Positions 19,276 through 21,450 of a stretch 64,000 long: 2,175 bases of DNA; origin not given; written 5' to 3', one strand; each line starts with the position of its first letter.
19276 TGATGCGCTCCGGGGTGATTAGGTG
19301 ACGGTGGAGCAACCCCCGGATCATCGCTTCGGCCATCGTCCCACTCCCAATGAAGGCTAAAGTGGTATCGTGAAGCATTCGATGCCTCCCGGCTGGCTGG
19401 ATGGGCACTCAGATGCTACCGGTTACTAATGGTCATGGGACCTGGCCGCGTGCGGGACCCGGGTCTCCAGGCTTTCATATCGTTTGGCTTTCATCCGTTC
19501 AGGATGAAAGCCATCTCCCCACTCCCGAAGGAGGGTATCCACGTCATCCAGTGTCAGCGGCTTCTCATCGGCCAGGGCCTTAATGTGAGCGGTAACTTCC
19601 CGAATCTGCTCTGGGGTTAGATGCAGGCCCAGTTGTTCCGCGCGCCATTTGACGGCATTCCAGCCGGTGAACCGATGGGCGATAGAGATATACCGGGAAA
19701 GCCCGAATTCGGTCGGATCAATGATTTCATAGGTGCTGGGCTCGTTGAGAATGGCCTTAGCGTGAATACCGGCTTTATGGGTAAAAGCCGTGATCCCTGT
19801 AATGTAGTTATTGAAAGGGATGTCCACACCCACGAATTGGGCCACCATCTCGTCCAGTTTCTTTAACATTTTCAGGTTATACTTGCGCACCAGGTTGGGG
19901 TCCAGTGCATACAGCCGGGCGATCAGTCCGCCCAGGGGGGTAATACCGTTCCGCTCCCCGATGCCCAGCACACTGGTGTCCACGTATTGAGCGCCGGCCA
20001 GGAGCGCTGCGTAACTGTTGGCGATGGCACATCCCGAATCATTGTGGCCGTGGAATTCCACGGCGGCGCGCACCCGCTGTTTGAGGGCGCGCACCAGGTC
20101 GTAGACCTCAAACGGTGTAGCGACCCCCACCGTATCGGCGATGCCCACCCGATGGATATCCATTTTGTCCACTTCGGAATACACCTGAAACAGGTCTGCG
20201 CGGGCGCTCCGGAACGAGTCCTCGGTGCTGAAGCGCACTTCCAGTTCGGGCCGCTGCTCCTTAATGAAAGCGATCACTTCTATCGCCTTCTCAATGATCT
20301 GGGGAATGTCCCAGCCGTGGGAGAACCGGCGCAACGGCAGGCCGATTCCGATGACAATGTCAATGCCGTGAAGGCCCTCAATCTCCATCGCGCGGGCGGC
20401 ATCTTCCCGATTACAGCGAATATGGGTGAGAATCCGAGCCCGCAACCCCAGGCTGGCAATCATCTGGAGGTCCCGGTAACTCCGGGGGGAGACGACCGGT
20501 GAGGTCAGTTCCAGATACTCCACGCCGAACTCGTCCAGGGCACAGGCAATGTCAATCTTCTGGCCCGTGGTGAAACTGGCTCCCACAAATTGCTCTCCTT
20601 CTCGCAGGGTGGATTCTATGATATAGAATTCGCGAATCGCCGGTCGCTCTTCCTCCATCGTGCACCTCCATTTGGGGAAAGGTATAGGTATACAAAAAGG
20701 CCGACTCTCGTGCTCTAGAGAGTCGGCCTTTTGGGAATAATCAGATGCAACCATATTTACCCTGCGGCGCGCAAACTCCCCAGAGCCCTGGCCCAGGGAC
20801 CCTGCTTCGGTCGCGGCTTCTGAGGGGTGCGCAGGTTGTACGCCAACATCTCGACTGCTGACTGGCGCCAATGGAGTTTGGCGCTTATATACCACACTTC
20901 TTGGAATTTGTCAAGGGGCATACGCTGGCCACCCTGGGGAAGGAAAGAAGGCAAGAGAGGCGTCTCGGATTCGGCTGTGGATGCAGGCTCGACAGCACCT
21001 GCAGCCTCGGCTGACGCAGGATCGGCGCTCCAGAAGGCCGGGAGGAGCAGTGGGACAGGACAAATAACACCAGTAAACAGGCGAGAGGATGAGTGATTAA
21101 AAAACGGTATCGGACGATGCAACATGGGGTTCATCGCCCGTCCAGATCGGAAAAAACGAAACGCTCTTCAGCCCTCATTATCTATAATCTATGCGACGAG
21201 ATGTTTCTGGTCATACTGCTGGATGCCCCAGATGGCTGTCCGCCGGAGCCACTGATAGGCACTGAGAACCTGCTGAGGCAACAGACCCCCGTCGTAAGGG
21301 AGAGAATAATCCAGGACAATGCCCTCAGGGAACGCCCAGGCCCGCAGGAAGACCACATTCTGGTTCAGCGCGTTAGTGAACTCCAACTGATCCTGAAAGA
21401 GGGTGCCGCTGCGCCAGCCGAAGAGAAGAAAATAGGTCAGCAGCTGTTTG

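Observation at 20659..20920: Consensus promoter plus leader RNA with an intrinsic terminator 26 nt before the homocitrate-synthase RBS: a putative attenuator or riboswitch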

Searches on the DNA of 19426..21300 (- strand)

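Call 4: search_rna_families(source=window, start=20500, end=21300, threshold=evalue, max_evalue=10, show_alignments=3)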
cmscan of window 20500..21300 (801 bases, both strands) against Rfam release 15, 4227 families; matches with E-value up to 10: 5.
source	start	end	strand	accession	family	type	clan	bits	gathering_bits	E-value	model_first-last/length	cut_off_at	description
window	20686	20741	+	RF00703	mir-139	Gene; miRNA;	-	18.5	51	0.52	1-68/68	no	mir-139 microRNA precursor family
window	20691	20737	-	RF03948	mir-5045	Gene; miRNA;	-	18.1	80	0.98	1-57/57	no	mir-5045 microRNA precursor family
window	20689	20734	-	RF00397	SNORA14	Gene; snRNA; snoRNA; HACA-box;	-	16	36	3.3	82-123/135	no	Small nucleolar RNA SNORA14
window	21113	21142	-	RF01290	SNORD10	Gene; snRNA; snoRNA; CD-box;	-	13.8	37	2.4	1-139/139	no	Small nucleolar RNA SNORD10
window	20718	20840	+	RF02046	Sphinx_1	Gene; lncRNA;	-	13.4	34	8.5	1-100/100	no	Sphinx_ conserved region 1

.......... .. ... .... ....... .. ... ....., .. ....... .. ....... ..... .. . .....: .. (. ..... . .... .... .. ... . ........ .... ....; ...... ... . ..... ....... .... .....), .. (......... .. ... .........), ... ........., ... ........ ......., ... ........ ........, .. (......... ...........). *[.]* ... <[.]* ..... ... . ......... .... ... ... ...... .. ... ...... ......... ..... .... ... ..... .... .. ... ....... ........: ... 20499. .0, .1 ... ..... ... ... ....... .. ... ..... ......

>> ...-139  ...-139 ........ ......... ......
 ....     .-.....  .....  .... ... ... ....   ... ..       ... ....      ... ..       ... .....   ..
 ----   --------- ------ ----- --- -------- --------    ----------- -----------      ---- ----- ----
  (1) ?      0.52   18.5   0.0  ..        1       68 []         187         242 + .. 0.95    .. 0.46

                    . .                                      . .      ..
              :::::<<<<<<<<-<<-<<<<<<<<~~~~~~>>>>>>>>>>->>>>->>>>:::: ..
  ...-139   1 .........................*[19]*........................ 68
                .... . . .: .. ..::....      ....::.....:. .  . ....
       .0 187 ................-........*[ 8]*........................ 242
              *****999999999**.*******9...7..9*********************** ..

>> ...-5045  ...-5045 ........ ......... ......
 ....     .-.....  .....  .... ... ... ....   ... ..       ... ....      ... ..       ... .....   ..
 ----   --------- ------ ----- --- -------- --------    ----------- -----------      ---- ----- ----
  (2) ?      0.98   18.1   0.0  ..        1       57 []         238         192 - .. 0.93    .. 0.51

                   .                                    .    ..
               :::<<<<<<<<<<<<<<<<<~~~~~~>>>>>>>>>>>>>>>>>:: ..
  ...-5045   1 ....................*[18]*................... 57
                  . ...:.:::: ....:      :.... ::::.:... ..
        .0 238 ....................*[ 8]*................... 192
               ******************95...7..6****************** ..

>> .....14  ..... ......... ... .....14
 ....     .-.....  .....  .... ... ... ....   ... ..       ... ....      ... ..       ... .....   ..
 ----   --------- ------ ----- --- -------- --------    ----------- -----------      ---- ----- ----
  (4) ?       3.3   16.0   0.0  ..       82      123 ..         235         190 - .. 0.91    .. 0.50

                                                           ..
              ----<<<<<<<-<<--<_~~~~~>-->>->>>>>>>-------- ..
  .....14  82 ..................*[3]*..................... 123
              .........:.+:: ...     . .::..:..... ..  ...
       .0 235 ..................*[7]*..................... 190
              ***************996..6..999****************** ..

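Call 64: search_rna_families(sources=[L002, L003, L021, L024, L028, L029], threshold=gathering)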
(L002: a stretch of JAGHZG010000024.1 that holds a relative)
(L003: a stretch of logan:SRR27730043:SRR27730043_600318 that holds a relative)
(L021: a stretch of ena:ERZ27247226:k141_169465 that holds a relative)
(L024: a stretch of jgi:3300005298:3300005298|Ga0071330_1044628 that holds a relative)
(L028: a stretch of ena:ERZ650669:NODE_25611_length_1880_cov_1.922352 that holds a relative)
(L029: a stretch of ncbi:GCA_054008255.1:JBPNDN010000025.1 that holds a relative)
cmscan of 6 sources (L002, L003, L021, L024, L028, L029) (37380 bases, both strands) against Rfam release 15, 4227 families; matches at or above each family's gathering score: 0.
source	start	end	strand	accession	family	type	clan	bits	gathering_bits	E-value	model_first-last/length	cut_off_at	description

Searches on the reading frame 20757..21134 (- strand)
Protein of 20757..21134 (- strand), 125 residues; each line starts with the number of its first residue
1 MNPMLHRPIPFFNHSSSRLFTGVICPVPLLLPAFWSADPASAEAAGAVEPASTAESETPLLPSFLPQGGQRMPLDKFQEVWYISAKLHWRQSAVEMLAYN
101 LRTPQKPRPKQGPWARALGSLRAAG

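Call 10: search_protein_families(library=pfam, proteins=[window:20757-21134:-], max_evalue=0.01)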
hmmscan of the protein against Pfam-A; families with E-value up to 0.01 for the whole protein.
window:20757-21134:- (125 aa): 0 families
